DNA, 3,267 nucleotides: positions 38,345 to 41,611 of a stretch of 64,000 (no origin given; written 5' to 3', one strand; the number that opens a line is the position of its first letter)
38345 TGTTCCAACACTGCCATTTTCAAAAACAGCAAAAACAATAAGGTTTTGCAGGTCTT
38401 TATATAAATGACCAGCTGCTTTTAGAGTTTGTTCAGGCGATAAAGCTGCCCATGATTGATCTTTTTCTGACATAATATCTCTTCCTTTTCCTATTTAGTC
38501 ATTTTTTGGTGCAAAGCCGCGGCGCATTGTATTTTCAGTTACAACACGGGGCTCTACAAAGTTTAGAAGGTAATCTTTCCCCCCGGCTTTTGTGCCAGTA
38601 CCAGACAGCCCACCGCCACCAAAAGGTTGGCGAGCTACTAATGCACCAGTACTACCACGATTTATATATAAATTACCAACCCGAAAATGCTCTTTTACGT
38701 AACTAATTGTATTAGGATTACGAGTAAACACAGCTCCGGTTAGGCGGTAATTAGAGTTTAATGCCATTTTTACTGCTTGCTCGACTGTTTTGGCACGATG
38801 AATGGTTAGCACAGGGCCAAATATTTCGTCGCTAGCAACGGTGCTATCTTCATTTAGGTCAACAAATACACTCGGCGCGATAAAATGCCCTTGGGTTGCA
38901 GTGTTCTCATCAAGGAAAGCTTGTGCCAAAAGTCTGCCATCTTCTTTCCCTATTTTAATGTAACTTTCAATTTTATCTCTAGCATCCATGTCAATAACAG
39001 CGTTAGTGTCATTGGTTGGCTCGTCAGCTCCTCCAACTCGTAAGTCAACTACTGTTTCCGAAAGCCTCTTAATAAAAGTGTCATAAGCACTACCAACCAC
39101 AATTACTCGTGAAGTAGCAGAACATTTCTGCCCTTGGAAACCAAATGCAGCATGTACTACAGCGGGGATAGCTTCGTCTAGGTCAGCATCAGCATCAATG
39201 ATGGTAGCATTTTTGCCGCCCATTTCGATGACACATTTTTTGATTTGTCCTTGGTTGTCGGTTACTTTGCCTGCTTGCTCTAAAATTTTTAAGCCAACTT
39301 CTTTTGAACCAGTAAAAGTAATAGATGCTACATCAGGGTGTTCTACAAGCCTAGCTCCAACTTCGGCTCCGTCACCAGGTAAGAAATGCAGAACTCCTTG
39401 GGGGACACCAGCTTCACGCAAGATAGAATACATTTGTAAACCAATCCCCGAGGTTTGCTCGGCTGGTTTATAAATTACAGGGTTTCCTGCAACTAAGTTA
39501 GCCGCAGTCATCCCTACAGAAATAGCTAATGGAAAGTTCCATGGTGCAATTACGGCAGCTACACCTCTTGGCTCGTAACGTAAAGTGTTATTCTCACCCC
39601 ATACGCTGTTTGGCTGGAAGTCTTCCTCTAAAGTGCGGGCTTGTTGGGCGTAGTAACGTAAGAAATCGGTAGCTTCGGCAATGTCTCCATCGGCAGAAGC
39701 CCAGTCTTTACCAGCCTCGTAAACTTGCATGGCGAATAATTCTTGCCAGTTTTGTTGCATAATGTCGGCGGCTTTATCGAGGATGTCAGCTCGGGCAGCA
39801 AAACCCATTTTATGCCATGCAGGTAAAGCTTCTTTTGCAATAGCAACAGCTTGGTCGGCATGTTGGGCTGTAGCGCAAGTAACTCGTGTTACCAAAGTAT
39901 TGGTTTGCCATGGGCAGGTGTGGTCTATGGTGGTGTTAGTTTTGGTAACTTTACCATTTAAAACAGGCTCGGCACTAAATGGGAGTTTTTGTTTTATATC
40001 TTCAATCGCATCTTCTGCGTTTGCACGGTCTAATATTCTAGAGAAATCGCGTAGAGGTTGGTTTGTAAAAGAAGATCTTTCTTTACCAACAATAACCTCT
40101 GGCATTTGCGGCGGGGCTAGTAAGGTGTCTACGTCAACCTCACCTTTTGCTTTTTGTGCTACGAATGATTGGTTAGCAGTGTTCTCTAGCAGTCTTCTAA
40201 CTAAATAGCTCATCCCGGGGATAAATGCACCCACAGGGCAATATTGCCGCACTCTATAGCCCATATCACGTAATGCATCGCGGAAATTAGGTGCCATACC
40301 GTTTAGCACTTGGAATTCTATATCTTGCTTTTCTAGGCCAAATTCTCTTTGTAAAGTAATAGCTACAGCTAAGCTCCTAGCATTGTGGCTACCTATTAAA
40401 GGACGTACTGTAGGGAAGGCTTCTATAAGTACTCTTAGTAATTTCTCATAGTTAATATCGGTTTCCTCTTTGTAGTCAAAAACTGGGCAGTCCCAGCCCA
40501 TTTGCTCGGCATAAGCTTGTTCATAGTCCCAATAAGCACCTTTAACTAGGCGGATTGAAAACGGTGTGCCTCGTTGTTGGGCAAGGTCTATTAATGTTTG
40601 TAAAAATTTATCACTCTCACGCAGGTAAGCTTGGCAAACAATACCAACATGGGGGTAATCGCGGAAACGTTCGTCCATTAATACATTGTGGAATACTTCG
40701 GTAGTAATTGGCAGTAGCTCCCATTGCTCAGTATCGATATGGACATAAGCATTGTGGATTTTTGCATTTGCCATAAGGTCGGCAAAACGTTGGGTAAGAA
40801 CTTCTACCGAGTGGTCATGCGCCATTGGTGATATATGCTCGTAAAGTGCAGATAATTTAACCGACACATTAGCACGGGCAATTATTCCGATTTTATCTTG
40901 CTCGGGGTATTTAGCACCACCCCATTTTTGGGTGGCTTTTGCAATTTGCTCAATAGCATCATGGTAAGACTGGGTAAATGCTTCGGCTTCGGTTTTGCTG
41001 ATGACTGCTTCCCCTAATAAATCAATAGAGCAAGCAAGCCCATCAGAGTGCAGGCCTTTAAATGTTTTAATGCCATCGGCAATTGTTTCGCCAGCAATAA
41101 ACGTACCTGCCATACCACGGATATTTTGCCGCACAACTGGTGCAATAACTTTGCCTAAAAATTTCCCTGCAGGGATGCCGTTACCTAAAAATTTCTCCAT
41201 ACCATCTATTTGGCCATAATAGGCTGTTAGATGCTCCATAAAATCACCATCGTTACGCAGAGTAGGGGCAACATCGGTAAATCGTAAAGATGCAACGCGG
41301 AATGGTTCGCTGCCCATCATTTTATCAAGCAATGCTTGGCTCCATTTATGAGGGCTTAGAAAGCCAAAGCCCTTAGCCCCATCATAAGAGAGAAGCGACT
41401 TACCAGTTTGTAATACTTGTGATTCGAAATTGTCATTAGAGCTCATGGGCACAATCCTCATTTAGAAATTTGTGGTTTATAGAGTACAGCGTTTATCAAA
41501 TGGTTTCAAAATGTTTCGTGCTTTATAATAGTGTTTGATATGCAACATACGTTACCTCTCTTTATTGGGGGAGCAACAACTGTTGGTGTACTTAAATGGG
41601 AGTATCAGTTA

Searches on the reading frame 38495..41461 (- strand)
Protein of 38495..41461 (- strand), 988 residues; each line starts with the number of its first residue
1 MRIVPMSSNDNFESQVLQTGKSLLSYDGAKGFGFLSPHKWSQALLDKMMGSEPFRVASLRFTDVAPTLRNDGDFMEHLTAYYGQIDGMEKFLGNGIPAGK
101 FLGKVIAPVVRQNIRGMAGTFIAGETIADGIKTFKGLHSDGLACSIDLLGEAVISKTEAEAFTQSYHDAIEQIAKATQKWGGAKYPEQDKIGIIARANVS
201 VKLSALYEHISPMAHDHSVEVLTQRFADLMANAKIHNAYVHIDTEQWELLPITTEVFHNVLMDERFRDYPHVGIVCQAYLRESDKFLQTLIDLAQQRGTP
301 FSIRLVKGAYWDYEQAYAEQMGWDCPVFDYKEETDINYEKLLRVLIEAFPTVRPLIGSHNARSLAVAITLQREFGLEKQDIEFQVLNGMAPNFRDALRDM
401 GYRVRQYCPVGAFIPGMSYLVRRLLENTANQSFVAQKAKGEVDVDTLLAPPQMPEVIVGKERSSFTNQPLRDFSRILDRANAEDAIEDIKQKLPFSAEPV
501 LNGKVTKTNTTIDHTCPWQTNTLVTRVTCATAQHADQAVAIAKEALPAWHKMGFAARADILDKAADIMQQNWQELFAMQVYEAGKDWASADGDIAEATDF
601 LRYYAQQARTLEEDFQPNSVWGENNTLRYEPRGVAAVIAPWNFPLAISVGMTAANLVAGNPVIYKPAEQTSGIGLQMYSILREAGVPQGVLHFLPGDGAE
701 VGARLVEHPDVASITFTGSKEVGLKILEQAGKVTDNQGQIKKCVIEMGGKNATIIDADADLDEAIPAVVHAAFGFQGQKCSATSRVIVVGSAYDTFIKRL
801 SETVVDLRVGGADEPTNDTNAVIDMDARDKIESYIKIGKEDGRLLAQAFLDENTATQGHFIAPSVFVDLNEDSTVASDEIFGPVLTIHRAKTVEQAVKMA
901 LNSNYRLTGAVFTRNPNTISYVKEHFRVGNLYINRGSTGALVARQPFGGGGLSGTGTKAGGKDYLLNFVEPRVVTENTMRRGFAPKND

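Call 51: search_protein_families(library=pfam, proteins=[window:38495-41461:-], max_evalue=1e-8)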
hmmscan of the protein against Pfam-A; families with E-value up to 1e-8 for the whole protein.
window:38495-41461:- (988 aa): 3 families
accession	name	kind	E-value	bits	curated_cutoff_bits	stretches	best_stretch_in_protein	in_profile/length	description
PF00171.27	Aldedh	-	2.8e-140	468.4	23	1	507-974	4-461/461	Aldehyde dehydrogenase family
PF01619.24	Pro_dh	-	1.8e-89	300.4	27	1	131-436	2-278/278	Proline dehydrogenase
PF18083.6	PutA_N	-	5e-11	43.1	25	1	13-121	1-113/113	Proline utilization A N-terminal domain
